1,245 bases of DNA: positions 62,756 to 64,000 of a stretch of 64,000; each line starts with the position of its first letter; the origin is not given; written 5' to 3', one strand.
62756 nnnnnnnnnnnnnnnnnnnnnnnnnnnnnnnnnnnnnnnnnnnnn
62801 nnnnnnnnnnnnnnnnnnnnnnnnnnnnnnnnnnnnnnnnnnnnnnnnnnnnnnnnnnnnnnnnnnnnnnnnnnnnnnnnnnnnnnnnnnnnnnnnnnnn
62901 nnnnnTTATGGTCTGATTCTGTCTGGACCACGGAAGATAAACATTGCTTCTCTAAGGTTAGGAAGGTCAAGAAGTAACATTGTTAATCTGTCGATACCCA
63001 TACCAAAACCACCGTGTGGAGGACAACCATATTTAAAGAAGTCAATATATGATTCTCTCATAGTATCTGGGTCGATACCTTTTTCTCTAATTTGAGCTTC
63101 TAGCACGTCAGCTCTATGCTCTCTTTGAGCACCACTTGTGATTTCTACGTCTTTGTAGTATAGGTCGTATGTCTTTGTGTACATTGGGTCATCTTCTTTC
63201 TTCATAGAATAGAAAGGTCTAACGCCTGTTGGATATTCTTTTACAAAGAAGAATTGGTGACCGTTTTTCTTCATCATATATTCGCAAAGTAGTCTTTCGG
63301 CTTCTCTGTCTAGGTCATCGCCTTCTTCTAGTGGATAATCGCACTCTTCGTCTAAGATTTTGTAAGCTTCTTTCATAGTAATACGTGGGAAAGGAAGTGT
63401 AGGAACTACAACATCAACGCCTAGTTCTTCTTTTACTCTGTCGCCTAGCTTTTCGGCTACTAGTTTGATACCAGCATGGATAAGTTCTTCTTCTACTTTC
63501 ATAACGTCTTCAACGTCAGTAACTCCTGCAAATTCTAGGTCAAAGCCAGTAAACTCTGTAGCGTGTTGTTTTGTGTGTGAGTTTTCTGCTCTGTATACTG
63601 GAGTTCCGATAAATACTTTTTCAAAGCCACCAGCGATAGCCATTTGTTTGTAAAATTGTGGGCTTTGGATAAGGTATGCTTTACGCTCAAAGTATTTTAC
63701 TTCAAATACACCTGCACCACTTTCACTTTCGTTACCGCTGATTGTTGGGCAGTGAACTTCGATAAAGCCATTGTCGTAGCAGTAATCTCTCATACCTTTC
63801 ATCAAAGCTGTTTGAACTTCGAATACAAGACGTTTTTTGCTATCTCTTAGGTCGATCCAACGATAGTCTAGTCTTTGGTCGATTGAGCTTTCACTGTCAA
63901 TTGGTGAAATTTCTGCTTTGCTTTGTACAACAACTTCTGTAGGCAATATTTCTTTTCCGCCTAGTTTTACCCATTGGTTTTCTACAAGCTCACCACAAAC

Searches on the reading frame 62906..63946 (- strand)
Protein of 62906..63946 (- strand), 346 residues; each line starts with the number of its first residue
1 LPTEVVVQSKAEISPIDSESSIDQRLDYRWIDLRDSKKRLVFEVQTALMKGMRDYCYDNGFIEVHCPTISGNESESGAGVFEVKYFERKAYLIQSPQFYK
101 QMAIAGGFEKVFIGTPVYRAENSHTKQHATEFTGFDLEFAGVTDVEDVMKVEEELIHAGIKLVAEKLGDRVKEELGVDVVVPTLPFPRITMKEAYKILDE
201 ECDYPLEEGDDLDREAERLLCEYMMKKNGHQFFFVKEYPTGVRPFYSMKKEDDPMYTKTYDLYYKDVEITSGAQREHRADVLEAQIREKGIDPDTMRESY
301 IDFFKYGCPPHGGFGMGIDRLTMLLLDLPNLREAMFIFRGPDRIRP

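Call 67: search_protein_families(library=pfam, proteins=[window:62906-63946:-], max_evalue=0.001)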
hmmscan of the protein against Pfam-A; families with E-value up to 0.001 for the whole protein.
window:62906-63946:- (346 aa): 1 family
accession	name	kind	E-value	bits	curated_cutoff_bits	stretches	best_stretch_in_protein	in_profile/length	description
PF00152.25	tRNA-synt_2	-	8.2e-81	271.9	25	1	23-335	3-302/308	tRNA synthetases class II (D, K and N)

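Call 68: find_encoding_contigs(protein=window:62906-63946:-, flank=10000, max_places=3)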
Protein window:62906-63946:- (346 aa): no gene with exactly this product is on record in the collection.
